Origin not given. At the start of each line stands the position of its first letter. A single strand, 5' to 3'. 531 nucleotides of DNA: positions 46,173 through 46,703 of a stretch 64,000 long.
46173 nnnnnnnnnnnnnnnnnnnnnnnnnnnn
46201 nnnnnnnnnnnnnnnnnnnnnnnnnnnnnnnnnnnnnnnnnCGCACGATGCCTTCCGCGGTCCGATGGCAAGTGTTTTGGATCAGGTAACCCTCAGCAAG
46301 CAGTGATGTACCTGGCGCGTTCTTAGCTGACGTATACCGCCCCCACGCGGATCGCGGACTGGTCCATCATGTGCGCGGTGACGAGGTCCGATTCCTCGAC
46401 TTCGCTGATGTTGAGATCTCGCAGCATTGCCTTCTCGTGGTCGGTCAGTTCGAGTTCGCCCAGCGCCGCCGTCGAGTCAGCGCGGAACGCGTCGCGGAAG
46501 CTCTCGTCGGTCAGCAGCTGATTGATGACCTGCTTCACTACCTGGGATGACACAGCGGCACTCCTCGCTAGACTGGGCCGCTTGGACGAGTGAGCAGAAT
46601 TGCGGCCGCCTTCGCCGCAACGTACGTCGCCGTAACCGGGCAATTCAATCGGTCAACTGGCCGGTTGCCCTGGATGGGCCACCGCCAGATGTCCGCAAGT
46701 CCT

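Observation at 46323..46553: Candidate precursor peptide: LigA/NHLP-clan-like helical leader and a Cys-free, Trp-free hydrophobic C-terminus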

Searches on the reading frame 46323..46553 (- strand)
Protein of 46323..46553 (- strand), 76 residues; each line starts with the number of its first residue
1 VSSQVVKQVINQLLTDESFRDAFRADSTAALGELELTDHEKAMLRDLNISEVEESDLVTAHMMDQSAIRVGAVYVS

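Call 4: search_protein_families(library=pfam, proteins=[window:46323-46553:-], max_evalue=0.01)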
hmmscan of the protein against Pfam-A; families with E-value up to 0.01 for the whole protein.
window:46323-46553:- (76 aa): 2 families
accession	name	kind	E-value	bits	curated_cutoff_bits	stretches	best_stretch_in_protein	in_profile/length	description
PF07746.16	LigA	-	9.9e-05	22.8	25.3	1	14-51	8-45/87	Aromatic-ring-opening dioxygenase LigAB, LigA subunit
PF14407.11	Frankia_peptide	-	0.00088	20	48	1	7-57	3-55/63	Ribosomally synthesized peptide prototyped by Frankia Franean1_4349.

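Call 5: search_protein_families(library=ncbifam, proteins=[window:46323-46553:-], max_evalue=0.1)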
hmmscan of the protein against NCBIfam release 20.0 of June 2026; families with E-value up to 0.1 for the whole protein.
window:46323-46553:- (76 aa): 7 families
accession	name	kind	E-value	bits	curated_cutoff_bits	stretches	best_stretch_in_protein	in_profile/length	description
NF038399.1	NH_RiPP_Os17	domain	2e-10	40.6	40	1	5-53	2-52/63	Os1348 family NHLP clan protein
TIGR04509.1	mod_pep_NH_fam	subfamily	3.8e-07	30.1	34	1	2-39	3-39/87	NHLP-related RiPP peptide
NF002614.0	PRK02265.1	subfamily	0.034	13.6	150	1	4-62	179-232/246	acetoacetate decarboxylase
TIGR02792.1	PCA_ligA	equivalog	0.044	14.1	108.6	1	8-49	23-65/117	protocatechuate 4,5-dioxygenase subunit alpha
NF009919.0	PRK13379.1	equivalog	0.053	13.8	141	1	16-47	37-68/119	protocatechuate 4,5-dioxygenase subunit alpha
NF038175.1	IniB_NTERM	domain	0.058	13.4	40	0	12-40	8-36/49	IniB N-terminal domain-containing protein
NF009904.0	PRK13367.1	equivalog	0.079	11.9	412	1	14-52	328-366/426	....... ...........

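Call 7: find_homologous_proteins(query=window:46323-46553:-, max_evalue=0.01)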
Query window:46323-46553:- (76 aa): 4 proteins with E <= 0.01 among 6 candidates.
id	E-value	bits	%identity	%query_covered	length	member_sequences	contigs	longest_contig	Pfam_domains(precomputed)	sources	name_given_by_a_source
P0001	4.3e-39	148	100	100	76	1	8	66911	-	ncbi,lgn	-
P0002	7.5e-27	110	75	100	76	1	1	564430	-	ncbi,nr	ncbi:hypothetical protein J5X84_04180 [Streptosporangiaceae bacterium NEAU-GS5]|nr:hypothetical prot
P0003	2.2e-25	105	71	100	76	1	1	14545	-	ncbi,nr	ncbi:MAG: Os1348 family NHLP clan protein [Actinomycetota bacterium]|nr:Os1348 family NHLP clan prot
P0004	2.5e-22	95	63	100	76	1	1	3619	-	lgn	-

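Call 8: find_encoding_contigs(protein=window:46323-46553:-, flank=10000, max_places=6)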
Protein window:46323-46553:- (76 aa): 13 contigs read that carry it; 6 places shown.
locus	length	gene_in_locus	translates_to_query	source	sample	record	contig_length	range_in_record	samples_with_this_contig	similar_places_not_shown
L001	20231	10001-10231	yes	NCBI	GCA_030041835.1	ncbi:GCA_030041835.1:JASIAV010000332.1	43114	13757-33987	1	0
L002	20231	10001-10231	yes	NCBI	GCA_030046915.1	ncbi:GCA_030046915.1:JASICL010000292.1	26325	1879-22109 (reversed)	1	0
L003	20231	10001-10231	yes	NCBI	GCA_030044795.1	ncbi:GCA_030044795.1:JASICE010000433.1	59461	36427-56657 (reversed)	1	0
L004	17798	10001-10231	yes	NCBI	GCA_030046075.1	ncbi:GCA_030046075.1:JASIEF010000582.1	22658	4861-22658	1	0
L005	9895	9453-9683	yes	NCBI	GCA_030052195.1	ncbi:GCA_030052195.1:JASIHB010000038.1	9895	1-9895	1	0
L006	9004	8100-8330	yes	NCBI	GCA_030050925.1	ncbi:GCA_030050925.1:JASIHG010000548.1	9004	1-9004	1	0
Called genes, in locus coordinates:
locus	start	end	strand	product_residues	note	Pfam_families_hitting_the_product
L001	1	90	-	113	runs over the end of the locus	-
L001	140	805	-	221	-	-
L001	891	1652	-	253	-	PF00106:adh_short, PF01370:Epimerase, PF08659:KR, PF13561:adh_short_C2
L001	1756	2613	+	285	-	PF13560:HTH_31, PF01381:HTH_3 (faint), PF17765:MLTR_LBD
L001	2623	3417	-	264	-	PF01812:5-FTHF_cyc-lig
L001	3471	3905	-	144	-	-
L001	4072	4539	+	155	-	PF13302:Acetyltransf_3 (weak), PF00583:Acetyltransf_1, PF13673:Acetyltransf_10, PF13508:Acetyltransf_7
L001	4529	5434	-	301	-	PF00126:HTH_1, PF03466:LysR_substrate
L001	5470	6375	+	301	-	PF00892:EamA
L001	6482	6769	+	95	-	-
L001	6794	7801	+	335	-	PF00248:Aldo_ket_red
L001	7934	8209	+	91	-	-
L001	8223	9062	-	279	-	-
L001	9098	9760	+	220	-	PF20469:OLD-like_TOPRIM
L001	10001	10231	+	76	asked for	-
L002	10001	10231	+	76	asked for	-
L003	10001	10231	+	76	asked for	-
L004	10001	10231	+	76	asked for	-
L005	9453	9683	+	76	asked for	-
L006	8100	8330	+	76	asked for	-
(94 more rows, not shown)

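Call 10: find_encoding_contigs(protein=P0002, flank=10000, max_places=2)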
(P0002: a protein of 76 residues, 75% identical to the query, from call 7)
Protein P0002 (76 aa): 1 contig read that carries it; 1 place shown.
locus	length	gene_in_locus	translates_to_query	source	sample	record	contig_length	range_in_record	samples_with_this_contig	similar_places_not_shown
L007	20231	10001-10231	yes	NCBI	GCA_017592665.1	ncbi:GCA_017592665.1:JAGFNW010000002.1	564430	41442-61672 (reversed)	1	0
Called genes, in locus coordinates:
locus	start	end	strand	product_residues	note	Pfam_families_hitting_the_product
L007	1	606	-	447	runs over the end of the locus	PF00890:FAD_binding_2 (faint), PF01266:DAO (faint), PF01494:FAD_binding_3, PF04820:Trp_halogenase, PF05834:Lycopene_cycl (faint), PF12831:FAD_oxidored, PF13450:NAD_binding_8 (weak), PF04820:Trp_halogenase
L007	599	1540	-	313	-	PF00491:Arginase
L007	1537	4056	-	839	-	PF17900:Peptidase_M1_N, PF01433:Peptidase_M1, PF11838:ERAP1_C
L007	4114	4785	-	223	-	PF01590:GAF, PF13185:GAF_2, PF13492:GAF_3 (weak)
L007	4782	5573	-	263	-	PF00082:Peptidase_S8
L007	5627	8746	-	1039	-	PF00211:Guanylate_cyc, PF13191:AAA_16, PF13424:TPR_12 (faint), PF17874:TPR_MalT (faint)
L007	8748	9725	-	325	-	PF04055:Radical_SAM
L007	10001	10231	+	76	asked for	-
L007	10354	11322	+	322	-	PF04055:Radical_SAM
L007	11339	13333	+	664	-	PF02310:B12-binding (weak), PF04055:Radical_SAM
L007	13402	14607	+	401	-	PF05977:MFS_3 (weak), PF07690:MFS_1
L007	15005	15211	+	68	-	PF08281:Sigma70_r4_2, PF00196:GerE, PF04545:Sigma70_r4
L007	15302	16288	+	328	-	PF14518:Haem_oxygenas_2 (weak)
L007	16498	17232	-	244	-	PF00392:GntR, PF07702:UTRA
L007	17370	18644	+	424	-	PF01547:SBP_bac_1, PF13416:SBP_bac_8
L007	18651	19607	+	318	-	PF00528:BPD_transp_1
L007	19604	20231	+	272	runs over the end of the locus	PF00528:BPD_transp_1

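Call 11: find_encoding_contigs(protein=P0003, flank=10000, max_places=2)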
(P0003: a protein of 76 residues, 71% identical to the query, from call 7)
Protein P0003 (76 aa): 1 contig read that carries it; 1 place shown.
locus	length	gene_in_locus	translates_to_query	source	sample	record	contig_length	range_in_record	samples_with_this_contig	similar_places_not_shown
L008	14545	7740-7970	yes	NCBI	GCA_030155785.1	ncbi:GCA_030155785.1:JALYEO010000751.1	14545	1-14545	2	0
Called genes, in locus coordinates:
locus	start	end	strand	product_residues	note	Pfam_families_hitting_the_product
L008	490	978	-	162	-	-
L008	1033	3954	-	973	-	PF00486:Trans_reg_C (weak), PF03704:BTAD, PF07719:TPR_2 (faint), PF13176:TPR_7 (faint), PF00515:TPR_1 (faint), PF13181:TPR_8 (faint), PF13374:TPR_10 (faint), PF13424:TPR_12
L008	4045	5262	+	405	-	PF02518:HATPase_c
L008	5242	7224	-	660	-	PF02310:B12-binding (faint), PF04055:Radical_SAM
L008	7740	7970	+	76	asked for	-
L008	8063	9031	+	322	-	PF04055:Radical_SAM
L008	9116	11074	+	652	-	PF02310:B12-binding (faint), PF04055:Radical_SAM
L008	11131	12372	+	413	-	PF05977:MFS_3, PF07690:MFS_1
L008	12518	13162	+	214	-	PF08281:Sigma70_r4_2, PF00196:GerE, PF04545:Sigma70_r4 (weak)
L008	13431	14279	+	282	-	PF14518:Haem_oxygenas_2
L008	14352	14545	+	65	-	?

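Call 12: find_encoding_contigs(protein=P0004, flank=10000, max_places=2)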
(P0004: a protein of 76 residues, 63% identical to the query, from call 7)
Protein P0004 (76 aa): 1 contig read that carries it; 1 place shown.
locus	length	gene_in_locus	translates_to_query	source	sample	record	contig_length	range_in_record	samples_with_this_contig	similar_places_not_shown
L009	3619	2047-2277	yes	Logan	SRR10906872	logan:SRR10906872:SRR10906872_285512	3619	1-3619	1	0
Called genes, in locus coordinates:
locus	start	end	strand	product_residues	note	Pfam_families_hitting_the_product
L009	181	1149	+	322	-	PF04055:Radical_SAM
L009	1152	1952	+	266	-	PF13621:Cupin_8 (weak), PF02373:JmjC (weak)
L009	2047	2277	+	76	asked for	-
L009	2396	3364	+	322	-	PF04055:Radical_SAM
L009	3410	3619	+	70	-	?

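Call 19: search_solved_structures(query=A1, max_evalue=10, show_alignments=3)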
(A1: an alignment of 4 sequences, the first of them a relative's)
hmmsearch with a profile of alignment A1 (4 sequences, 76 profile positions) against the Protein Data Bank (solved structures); distinct sequences matched with E-value up to 10: 6.
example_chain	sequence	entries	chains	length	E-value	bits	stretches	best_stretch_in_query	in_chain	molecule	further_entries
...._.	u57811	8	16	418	0.056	16.7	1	14-46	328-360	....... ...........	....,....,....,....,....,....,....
3wrb_A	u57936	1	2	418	0.056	16.7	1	14-46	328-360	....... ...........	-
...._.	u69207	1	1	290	0.21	14.8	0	8-36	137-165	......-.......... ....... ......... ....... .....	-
3t47_A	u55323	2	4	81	0.6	13.4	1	42-70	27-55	SCIN-D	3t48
3t46_A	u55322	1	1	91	0.72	13.2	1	42-70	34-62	SCIN-D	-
1v29_A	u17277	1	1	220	0.89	12.9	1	8-35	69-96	nitrile hydratase a chain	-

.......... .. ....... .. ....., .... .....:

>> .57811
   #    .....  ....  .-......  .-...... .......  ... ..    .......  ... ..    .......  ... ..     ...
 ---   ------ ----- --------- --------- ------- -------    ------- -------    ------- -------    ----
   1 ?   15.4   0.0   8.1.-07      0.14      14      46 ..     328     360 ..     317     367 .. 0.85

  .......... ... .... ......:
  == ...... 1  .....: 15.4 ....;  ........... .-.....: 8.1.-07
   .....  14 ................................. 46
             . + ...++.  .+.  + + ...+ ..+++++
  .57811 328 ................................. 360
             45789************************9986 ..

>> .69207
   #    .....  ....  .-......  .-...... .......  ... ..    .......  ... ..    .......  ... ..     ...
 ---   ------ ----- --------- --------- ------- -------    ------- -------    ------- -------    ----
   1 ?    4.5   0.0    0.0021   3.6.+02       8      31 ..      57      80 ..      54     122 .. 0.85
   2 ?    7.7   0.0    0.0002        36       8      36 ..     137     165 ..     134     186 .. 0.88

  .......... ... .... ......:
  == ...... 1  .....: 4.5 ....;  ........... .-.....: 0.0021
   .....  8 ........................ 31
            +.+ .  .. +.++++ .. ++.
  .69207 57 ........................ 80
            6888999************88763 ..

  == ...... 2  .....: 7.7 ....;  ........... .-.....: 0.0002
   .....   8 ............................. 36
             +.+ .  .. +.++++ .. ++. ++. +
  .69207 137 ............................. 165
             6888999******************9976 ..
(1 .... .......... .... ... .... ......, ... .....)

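Call 22: search_protein_representatives(alignment_id=A1)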
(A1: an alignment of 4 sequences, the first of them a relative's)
Query: 4 sequences, 76 profile positions. Proteins with E-value up to 0.001 (for the whole library): 101; up to 1e-10: 9; up to 1e-30: 1. The best 101 are listed.
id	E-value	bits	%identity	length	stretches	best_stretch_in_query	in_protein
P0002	3.4e-42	158.4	-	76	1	1-76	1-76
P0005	4.1e-23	97.3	-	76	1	1-76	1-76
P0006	3.0e-14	68.9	-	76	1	1-76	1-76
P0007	4.4e-13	65.2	-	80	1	1-76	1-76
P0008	1.5e-12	63.4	-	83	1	5-76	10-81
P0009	1.8e-12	63.2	-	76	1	1-41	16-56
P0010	2.9e-12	62.5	-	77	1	1-75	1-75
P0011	4.0e-12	62.1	-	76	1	1-74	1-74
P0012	7.8e-12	61.1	-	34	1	43-76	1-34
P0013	3.4e-09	52.7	-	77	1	1-66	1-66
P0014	2.4e-08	50.0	-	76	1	1-75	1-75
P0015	4.3e-08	49.1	-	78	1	1-68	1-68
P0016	1.0e-07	47.9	-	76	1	1-76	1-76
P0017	1.4e-07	47.5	-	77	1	1-50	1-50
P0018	1.6e-07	47.4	-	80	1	1-43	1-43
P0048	4.0e-05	39.6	-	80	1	6-75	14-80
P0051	4.4e-05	39.5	-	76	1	1-76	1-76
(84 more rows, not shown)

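Call 24: find_encoding_contigs(protein=P0005, flank=10000, max_places=2)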
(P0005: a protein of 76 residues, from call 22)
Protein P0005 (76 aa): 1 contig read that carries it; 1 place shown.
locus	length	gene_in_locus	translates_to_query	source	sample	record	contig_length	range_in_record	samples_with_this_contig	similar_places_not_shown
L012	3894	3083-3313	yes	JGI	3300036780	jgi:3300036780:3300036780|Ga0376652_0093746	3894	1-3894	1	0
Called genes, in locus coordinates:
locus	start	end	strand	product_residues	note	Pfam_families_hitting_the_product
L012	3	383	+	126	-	?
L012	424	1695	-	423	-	-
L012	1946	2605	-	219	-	-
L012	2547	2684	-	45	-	-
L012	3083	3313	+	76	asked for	-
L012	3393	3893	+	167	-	?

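Call 25: find_encoding_contigs(protein=P0006, flank=10000, max_places=2)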
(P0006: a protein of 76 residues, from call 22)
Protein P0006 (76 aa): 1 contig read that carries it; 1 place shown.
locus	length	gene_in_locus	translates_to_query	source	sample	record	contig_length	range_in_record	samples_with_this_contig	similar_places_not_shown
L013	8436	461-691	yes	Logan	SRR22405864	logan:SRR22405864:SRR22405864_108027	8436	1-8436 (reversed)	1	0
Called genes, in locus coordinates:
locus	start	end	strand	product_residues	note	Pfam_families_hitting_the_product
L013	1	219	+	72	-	?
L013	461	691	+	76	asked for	PF14407:Frankia_peptide (faint)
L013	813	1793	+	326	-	PF04055:Radical_SAM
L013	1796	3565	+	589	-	PF02310:B12-binding, PF04055:Radical_SAM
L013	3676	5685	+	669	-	PF02310:B12-binding, PF04055:Radical_SAM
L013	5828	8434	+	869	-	?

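Call 28: find_encoding_contigs(protein=P0010, flank=10000, max_places=2)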
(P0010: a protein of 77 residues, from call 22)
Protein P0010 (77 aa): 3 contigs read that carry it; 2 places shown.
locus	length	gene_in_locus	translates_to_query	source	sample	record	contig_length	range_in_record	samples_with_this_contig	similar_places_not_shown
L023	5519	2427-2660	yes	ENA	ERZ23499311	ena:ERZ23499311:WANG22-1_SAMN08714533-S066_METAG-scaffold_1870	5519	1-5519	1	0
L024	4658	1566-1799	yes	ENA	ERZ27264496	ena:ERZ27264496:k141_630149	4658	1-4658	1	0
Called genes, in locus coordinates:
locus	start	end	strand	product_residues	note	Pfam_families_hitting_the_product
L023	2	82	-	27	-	?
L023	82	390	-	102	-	-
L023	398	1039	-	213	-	PF00691:OmpA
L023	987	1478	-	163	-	PF01464:SLT, PF18896:SLT_3 (weak)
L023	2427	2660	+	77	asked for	-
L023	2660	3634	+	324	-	PF04055:Radical_SAM, PF13353:Fer4_12 (weak)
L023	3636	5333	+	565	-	PF02310:B12-binding, PF04055:Radical_SAM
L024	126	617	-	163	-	PF01464:SLT, PF18896:SLT_3 (weak)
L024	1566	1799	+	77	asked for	-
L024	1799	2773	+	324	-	PF04055:Radical_SAM, PF13353:Fer4_12 (weak)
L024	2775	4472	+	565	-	PF02310:B12-binding, PF04055:Radical_SAM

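Call 29: find_encoding_contigs(protein=P0016, flank=10000, max_places=2)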
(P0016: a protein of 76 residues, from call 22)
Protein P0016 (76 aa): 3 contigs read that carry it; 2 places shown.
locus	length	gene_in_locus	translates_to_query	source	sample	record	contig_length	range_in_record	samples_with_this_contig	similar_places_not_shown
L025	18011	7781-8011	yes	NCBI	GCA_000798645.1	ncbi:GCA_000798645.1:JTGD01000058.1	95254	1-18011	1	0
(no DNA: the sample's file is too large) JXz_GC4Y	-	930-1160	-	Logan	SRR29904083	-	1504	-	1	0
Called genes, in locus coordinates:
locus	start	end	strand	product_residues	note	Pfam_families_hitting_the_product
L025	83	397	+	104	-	PF10056:DUF2293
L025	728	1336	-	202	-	PF03473:MOSC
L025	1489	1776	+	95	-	PF20126:TumE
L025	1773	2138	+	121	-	PF25212:HVO_A0114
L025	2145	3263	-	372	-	PF00109:ketoacyl-synt (faint), PF00195:Chal_sti_synt_N, PF08545:ACP_syn_III, PF08541:ACP_syn_III_C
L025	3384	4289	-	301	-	-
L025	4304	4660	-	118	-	PF01471:PG_binding_1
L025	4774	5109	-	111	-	-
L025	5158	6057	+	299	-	PF00497:SBP_bac_3, PF10613:Lig_chan-Glu_bd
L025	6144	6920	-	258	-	PF13489:Methyltransf_23, PF13847:Methyltransf_31, PF08241:Methyltransf_11, PF08242:Methyltransf_12, PF13649:Methyltransf_25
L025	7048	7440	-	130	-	-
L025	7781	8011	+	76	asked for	PF14407:Frankia_peptide (faint)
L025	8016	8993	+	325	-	PF04055:Radical_SAM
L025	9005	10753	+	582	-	PF02310:B12-binding, PF04055:Radical_SAM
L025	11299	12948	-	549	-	PF02463:SMC_N (faint), PF13476:AAA_23 (faint), PF00005:ABC_tran, PF13238:AAA_18 (faint), PF13304:AAA_21 (faint), PF13555:AAA_29 (faint), PF12848:ABC_tran_Xtn, PF00005:ABC_tran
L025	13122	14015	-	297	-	PF00561:Abhydrolase_1, PF12146:Hydrolase_4, PF12697:Abhydrolase_6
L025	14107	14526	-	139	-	PF00903:Glyoxalase, PF22677:Ble-like_N (weak)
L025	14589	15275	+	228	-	PF01638:HxlR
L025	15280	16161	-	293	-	PF00248:Aldo_ket_red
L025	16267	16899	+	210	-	PF00440:TetR_N, PF13305:TetR_C_33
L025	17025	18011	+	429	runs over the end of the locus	PF20973:VUPS, PF00990:GGDEF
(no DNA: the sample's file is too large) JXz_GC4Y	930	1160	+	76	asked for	PF14407:Frankia_peptide (faint)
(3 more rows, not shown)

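Call 30: find_encoding_contigs(protein=P0048, flank=10000, max_places=2)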
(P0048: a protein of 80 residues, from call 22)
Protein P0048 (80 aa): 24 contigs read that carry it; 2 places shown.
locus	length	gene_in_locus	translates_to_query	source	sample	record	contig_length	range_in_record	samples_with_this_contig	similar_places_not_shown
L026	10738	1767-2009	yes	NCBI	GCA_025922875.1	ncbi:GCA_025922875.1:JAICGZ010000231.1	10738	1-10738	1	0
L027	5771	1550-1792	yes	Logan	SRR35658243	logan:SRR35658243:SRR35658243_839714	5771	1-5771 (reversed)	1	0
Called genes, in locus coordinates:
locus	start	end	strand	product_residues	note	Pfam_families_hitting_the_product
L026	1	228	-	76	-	?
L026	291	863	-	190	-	PF04536:TPM_phosphatase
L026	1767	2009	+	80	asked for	-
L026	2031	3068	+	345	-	PF04055:Radical_SAM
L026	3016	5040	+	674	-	PF02310:B12-binding (weak), PF04055:Radical_SAM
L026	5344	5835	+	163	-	-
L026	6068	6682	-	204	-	-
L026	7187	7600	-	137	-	-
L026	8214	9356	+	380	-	PF05222:AlaDh_PNT_N, PF01262:AlaDh_PNT_C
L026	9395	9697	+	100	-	PF12769:PNTB_4TM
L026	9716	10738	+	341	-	?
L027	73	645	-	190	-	PF04536:TPM_phosphatase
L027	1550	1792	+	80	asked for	-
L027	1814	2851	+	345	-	PF04055:Radical_SAM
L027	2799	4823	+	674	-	PF02310:B12-binding (weak), PF04055:Radical_SAM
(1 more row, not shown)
